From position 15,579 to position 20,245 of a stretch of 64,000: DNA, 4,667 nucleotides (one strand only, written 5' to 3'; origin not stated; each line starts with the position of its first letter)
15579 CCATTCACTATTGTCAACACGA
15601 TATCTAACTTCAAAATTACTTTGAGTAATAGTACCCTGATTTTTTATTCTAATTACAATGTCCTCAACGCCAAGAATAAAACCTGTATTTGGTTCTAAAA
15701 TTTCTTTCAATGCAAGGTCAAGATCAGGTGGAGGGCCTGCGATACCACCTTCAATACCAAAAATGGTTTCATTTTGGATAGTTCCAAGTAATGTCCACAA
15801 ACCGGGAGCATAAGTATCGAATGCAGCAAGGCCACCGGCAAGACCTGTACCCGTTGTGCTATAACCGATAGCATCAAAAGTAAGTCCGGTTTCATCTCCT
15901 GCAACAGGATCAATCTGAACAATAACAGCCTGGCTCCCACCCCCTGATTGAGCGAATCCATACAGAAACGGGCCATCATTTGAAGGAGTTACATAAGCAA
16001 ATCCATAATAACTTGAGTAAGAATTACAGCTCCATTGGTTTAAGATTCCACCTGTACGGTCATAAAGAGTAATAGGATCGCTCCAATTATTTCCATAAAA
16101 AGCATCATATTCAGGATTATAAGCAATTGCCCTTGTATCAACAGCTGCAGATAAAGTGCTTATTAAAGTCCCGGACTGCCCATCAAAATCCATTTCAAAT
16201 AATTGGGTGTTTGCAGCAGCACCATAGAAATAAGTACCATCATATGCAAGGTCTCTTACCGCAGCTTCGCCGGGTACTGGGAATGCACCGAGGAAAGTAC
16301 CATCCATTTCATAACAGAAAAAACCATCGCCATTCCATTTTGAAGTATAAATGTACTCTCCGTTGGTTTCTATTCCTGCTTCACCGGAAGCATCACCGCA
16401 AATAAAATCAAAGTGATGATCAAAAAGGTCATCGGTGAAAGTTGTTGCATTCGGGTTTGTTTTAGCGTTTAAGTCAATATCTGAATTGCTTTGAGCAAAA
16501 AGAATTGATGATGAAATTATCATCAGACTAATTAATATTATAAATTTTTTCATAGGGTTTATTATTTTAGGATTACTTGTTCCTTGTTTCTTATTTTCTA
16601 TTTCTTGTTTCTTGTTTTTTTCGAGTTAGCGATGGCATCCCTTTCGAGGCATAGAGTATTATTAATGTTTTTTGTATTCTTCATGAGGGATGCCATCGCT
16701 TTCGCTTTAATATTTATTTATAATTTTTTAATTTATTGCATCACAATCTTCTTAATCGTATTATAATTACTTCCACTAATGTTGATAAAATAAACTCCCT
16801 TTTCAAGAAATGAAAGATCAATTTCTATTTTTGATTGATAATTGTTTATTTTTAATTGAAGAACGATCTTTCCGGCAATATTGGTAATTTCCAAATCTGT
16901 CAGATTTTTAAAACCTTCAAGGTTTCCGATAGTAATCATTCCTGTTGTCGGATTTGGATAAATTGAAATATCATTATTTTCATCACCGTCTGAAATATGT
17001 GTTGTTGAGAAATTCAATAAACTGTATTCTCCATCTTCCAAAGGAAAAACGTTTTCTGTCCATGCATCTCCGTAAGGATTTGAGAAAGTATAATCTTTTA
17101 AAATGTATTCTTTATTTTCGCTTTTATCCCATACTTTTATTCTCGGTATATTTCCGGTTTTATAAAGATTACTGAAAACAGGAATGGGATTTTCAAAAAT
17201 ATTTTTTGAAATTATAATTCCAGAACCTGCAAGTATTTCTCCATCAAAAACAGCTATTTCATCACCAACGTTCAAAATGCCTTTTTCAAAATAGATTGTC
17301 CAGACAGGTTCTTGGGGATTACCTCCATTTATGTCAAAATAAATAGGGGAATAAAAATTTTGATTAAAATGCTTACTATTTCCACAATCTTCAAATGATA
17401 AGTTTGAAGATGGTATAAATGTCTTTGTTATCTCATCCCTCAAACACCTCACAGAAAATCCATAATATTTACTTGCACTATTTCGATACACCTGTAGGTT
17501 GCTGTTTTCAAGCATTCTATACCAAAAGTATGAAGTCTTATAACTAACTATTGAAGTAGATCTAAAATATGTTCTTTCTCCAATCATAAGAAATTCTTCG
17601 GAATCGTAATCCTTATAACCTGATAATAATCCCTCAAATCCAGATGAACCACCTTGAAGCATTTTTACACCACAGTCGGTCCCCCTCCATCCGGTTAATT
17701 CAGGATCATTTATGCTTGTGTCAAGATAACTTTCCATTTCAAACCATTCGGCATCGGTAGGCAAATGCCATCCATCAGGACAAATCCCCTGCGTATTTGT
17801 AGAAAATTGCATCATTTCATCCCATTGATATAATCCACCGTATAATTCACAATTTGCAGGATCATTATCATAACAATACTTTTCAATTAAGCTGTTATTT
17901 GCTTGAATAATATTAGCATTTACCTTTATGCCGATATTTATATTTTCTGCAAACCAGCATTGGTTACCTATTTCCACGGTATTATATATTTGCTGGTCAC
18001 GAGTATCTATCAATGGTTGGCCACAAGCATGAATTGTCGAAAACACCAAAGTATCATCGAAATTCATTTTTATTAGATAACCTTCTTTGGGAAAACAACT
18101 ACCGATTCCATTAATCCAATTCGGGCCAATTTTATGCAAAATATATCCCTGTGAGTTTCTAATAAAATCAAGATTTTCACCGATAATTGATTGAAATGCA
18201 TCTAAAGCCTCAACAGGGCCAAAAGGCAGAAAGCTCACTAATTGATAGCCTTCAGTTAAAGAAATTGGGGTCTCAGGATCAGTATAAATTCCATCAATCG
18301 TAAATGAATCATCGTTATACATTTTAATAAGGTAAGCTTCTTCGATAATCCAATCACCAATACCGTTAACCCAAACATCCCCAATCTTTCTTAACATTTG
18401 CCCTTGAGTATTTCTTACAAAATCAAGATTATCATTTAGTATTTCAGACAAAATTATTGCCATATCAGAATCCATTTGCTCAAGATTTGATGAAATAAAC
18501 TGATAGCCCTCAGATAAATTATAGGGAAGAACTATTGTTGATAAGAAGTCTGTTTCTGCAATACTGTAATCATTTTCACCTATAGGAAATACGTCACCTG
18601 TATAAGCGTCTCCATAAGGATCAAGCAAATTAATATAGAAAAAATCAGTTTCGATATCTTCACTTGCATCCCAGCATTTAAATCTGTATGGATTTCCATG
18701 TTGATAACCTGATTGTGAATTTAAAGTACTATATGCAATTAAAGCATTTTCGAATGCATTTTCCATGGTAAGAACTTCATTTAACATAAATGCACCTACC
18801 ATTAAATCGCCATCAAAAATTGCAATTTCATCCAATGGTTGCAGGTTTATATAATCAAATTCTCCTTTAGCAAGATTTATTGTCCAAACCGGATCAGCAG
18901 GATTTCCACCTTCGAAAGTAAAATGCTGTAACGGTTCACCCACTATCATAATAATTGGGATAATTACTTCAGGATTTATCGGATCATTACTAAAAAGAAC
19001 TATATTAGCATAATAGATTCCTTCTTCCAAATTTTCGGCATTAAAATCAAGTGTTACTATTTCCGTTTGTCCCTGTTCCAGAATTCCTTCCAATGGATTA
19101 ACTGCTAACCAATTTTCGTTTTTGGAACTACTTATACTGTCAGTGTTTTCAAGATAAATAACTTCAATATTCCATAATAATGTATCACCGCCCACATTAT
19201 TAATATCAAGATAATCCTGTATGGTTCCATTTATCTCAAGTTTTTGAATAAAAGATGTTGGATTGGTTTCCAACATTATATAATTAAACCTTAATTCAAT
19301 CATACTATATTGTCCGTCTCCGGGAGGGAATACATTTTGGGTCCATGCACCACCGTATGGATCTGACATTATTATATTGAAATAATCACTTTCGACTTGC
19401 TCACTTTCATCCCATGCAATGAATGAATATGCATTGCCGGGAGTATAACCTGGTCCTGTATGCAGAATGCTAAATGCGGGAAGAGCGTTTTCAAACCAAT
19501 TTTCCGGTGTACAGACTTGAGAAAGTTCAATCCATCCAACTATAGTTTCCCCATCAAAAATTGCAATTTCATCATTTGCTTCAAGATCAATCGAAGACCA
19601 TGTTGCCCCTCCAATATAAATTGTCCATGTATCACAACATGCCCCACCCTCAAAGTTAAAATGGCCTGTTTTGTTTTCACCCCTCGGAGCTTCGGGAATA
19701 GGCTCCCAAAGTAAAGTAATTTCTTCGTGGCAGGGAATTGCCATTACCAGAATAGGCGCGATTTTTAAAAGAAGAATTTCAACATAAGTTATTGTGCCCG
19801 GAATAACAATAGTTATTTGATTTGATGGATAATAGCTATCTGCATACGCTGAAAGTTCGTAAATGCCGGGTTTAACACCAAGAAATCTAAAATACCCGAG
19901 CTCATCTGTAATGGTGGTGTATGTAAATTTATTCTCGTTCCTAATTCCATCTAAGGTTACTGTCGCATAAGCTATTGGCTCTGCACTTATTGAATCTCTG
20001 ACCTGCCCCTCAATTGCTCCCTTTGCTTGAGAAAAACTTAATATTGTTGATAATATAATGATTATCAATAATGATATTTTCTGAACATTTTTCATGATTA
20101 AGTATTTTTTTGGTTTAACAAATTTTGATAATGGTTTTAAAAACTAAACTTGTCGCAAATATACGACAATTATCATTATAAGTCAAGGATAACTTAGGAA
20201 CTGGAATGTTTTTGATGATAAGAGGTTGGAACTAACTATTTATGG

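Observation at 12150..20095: Tandem giant T9SS cargo genes built from shuffled cassettes around a FISUMP lectin-like domain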

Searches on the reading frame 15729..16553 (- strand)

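Call 10: search_protein_families(library=pfam, proteins=[window:15729-16553:-], max_evalue=10)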
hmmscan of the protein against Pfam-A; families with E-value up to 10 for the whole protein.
seq(275 aa): 0 families

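Call 66: search_protein_families(library=ncbifam, proteins=[window:15744-16553:-], max_evalue=10)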
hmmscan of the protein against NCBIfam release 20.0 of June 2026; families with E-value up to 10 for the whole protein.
window:15744-16553:- (270 aa): 1 family
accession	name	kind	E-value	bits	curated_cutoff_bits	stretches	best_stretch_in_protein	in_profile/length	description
NF052318.1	T9SS_sortase_N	equivalog_domain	0.026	14.7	40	1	1-48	1-46/140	type IX secretion system sortase PorU, long form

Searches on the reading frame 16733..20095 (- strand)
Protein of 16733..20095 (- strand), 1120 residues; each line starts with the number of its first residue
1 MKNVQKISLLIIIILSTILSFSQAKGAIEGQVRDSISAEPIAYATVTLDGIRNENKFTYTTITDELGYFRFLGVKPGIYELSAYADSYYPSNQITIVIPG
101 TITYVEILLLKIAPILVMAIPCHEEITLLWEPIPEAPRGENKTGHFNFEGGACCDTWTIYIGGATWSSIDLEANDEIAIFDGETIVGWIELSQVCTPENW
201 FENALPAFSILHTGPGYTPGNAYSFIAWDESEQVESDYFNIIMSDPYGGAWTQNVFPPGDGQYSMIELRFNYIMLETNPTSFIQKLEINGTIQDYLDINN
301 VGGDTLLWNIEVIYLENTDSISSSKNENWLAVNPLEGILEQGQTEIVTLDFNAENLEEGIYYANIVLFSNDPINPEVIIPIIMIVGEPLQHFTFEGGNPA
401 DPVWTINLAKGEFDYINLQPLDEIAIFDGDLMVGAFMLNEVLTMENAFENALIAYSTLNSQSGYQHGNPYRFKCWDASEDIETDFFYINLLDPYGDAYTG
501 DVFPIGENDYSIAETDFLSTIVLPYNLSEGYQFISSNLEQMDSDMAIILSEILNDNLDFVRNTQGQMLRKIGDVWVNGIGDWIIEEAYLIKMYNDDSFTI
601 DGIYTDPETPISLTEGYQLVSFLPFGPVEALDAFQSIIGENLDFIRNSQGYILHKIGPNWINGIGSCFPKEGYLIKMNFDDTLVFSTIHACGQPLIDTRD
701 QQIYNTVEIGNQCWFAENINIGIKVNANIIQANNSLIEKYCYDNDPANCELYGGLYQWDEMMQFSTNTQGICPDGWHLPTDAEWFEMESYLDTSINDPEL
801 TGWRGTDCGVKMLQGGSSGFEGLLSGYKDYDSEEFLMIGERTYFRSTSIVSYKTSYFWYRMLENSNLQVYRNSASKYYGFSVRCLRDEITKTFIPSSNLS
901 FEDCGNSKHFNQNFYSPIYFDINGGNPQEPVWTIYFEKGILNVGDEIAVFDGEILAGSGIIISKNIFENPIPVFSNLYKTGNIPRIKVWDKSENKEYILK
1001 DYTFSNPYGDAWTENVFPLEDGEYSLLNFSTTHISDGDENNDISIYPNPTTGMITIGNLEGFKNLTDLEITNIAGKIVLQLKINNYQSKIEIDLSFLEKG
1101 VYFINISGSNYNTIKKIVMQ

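Call 6: search_protein_families(library=pfam, proteins=[window:16733-20095:-], max_evalue=0.1)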
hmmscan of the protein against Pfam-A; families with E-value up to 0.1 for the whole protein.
window:16733-20095:- (1120 aa): 8 families
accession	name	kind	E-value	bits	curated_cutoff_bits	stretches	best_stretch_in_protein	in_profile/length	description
PF09603.15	Fib_succ_major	-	1.1e-30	107.8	33.9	1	707-886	1-187/187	Fibrobacter succinogenes major domain (Fib_succ_major)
PF18962.6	Por_Secre_tail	-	1.6e-15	57.6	27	1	1045-1118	1-74/75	Secretion system C-terminal sorting domain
PF13620.12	CarboxypepD_reg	-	2e-13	50.9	32.3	1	28-100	2-73/82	Carboxypeptidase regulatory-like domain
PF14686.12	fn3_3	-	4e-05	23.7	24.4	1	53-96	20-67/75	Polysaccharide lyase family 4, domain II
PF13715.12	CarbopepD_reg_2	-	0.00038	20.9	32.2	1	28-90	1-57/88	CarboxypepD_reg-like domain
PF11589.14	DUF3244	-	0.004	17.5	25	1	1054-1109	31-86/96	Domain of unknown function (DUF3244)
PF17210.9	SdrD_B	-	0.005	17.5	29.7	1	39-86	22-67/112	SdrD B-like domain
PF06427.17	UDP-g_GGTase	-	0.0083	16.6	26.2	1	29-82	1-52/108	UDP-glucose:Glycoprotein Glucosyltransferase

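Call 7: search_protein_families(library=ncbifam, proteins=[window:16733-20095:-], max_evalue=0.1)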
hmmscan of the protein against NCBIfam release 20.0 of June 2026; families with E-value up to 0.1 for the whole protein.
window:16733-20095:- (1120 aa): 4 families
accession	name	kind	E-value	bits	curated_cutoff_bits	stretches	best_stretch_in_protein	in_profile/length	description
TIGR02145.1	Fib_succ_major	domain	6.9e-36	124.6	41.65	1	695-887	2-176/176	FISUMP domain-containing protein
NF038113.1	T9SSA_dep_M36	equivalog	8e-12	44.1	885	1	1038-1120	788-869/869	T9SS-dependent M36 family metallopeptidase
TIGR04183.1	Por_Secre_tail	domain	1.6e-10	40.8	23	1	1045-1119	1-71/72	T9SS type A sorting domain-containing protein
NF052345.1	S_layer_anammox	exception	2.8e-09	35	1400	1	22-112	1309-1394/1596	Kustd1514 family S-layer glycoprotein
